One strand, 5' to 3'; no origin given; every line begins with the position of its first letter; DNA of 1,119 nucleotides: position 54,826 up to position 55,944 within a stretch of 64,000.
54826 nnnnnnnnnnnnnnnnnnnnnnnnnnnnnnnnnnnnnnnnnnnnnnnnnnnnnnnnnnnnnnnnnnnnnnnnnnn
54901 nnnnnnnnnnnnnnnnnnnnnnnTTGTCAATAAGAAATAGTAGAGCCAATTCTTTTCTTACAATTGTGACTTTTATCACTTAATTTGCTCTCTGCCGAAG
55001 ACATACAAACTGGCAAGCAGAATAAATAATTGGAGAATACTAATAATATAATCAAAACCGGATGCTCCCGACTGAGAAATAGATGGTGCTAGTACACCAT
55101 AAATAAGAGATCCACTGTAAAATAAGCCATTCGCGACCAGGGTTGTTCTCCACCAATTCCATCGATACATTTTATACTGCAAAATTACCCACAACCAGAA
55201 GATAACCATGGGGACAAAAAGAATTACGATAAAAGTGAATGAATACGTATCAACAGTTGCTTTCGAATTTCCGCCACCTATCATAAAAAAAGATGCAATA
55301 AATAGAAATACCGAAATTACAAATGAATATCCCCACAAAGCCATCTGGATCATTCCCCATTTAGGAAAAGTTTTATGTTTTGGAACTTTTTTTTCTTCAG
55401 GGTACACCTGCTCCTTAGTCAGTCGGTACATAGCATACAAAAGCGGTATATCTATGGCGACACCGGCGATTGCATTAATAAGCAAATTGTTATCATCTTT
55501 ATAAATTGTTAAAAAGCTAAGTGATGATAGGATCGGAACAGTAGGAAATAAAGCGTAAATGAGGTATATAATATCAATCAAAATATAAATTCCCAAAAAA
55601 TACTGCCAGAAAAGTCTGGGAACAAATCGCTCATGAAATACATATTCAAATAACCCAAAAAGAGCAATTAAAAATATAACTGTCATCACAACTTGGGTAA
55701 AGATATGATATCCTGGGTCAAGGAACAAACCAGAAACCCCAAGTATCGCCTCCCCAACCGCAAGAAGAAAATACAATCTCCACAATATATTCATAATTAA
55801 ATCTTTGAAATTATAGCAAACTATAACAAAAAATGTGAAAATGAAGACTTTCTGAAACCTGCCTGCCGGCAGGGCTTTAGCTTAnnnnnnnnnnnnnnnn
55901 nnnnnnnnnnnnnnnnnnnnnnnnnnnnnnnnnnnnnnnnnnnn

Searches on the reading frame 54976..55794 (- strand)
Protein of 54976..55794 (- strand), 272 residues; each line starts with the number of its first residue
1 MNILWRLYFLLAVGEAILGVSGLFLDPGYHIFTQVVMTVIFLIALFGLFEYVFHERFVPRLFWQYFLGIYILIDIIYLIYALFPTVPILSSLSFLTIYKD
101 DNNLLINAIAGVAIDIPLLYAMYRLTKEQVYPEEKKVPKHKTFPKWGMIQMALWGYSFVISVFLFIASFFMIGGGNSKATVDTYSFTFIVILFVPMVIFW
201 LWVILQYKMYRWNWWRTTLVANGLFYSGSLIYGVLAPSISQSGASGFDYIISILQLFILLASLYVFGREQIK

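Call 3: search_protein_families(library=pfam, proteins=[window:54976-55794:-], max_evalue=1)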
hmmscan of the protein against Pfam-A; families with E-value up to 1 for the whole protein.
window:54976-55794:- (272 aa): 0 families

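Call 26: search_protein_families(library=ncbifam, proteins=[window:54976-55794:-], max_evalue=1)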
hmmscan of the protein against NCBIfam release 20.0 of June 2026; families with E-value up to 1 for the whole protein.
window:54976-55794:- (272 aa): 1 family
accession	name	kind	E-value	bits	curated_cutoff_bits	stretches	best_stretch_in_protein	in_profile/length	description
NF011706.2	PRK15127.1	equivalog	0.053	11.3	2150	1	62-193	358-479/1049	multidrug efflux RND transporter permease subunit AcrB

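Call 90: find_homologous_proteins(query=window:54976-55794:-, max_evalue=0.001)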
Query window:54976-55794:- (272 aa): 41 proteins with E <= 0.001 among 1506 candidates.
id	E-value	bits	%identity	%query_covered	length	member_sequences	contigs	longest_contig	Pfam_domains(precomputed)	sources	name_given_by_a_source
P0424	3.0e-167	573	100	98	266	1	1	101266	-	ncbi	-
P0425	4.4e-121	422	70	99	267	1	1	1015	-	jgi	jgi:hypothetical protein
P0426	4.3e-117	409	68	99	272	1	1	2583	-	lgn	-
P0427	4.0e-116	406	67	99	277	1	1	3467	-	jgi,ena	-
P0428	5.4e-116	405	69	100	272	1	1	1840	-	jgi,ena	-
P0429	1.1e-112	394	67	99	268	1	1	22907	-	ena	-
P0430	1.2e-107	378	66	99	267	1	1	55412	-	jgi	jgi:hypothetical protein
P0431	9.5e-105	368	64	99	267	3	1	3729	-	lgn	-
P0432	4.4e-96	340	59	99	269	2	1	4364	-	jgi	jgi:hypothetical protein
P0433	1.0e-95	339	57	99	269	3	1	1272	-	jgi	-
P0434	9.4e-94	332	60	99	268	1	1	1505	-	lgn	-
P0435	3.9e-93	330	59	99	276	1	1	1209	-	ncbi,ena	-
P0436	9.2e-86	306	54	99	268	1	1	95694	-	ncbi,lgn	-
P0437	1.4e-85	305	56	99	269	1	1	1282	-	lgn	-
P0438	2.3e-82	295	51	99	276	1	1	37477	-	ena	-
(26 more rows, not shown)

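Call 99: predict_structure(alignment_id=A3)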
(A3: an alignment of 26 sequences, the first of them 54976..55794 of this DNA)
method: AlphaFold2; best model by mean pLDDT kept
length: 272 residues; sequences in the alignment: 26
mean_pLDDT: 81.5   pTM: 0.55
mean pLDDT of the five models: 81.5, 73.1, 72.5, 69.8, 69.5
residues with pLDDT >= 90: 85; 70-90: 139; 50-70: 45; < 50: 3
segments of 3 or more residues with pLDDT < 50: 174-176
pLDDT, mean of each block of 10 residues (from residue 1): 88 93 84 92 96 90 96 94 87 76 88 94 87 57 66 80 78 54 75 86 80 81 84 69 66 83 80 60
secondary structure, 60 per line:
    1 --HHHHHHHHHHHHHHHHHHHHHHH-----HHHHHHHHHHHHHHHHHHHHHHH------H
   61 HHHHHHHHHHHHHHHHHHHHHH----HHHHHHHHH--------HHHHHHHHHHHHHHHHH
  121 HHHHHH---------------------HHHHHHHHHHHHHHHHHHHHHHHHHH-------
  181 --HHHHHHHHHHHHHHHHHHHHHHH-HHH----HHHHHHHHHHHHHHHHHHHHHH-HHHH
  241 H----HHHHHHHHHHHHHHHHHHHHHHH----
elements in order: H3-25 H31-53 H60-82 H87-95 H104-126 H148-173 H183-205 H214-235 H237-241 H246-268

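Call 101: fold_search(model_id=the predicted structure, library=pdb)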
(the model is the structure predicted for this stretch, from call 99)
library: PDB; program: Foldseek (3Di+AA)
matches with E <= 10: 64; with E <= 0.001: 0
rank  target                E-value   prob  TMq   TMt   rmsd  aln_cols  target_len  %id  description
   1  9ast_R                1.4e+00  0.14  0.23  0.23  21.2       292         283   13  Cryo-EM structure of XCR1 signaling complex (released 2024-12-11)
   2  7rmg_R                2.1e+00  0.08  0.19  0.19  20.5       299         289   11  Substance P bound to active human neurokinin 1 receptor in complex with miniGs/q70 (released 2021-11-03)
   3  9kvy_A                2.2e+00  0.13  0.19  0.18  18.5       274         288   10  Cryo-EM structure of SLC30A10, determined in asymmetric conformations-one subunit in an inward-facing Mn2+-bound and t (released 2025-10-15)
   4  7fiy_R                2.5e+00  0.08  0.20  0.16  25.3       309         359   14  Cryo-EM structure of the tirzepatide-bound human GIPR-Gs complex (released 2022-03-02)
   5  2huj                  2.6e+00  0.21  0.23  0.37   6.9       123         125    9  Crystal structure of a protein of uknown function (NP_471338.1) from Listeria innocua at 1.74 A resolution (released 2006-08-08)
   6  7w6k_A                2.6e+00  0.05  0.15  0.12  18.3       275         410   13  Cryo-EM structure of GmALMT12/QUAC1 anion channel (released 2022-03-16)
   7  9kvx_A                2.9e+00  0.10  0.14  0.14  19.1       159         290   10  Cryo-EM structure of SLC30A10 in Mn2+-bound state, determined in inward-facing conformation (released 2025-10-15)
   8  9cgk_A                3.0e+00  0.07  0.20  0.20  23.2       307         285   11  CryoEM structure of delta opioid receptor bound to G proteins and a full bitopic agonist (released 2025-04-02)
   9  7rmh_R                3.5e+00  0.06  0.19  0.18  21.0       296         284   11  Substance P bound to active human neurokinin 1 receptor in complex with miniGs399 (released 2021-11-03)
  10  6tot_A                3.7e+00  0.06  0.18  0.17  21.7       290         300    8  Crystal structure of the Orexin-1 receptor in complex with lemborexant (released 2020-01-15)
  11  6vi4_B                3.7e+00  0.05  0.18  0.18  22.7       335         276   12  Nanobody-Enabled Monitoring of Kappa Opioid Receptor States (released 2020-03-18)
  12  6tos_A                3.8e+00  0.04  0.17  0.16  22.0       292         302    8  Crystal structure of the Orexin-1 receptor in complex with GSK1059865 (released 2020-01-15)
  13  6tp6_A                3.8e+00  0.04  0.18  0.16  23.1       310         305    8  Crystal structure of the Orexin-1 receptor in complex with filorexant (released 2020-01-01)
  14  8xiq_A                4.0e+00  0.03  0.16  0.16  23.2       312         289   10  Structure of L796778-SSTR3 G protein complex (released 2024-07-03)
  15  9j98_A                4.2e+00  0.06  0.21  0.16  22.8       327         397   14  Open structure of human XPR1 (released 2025-03-12)
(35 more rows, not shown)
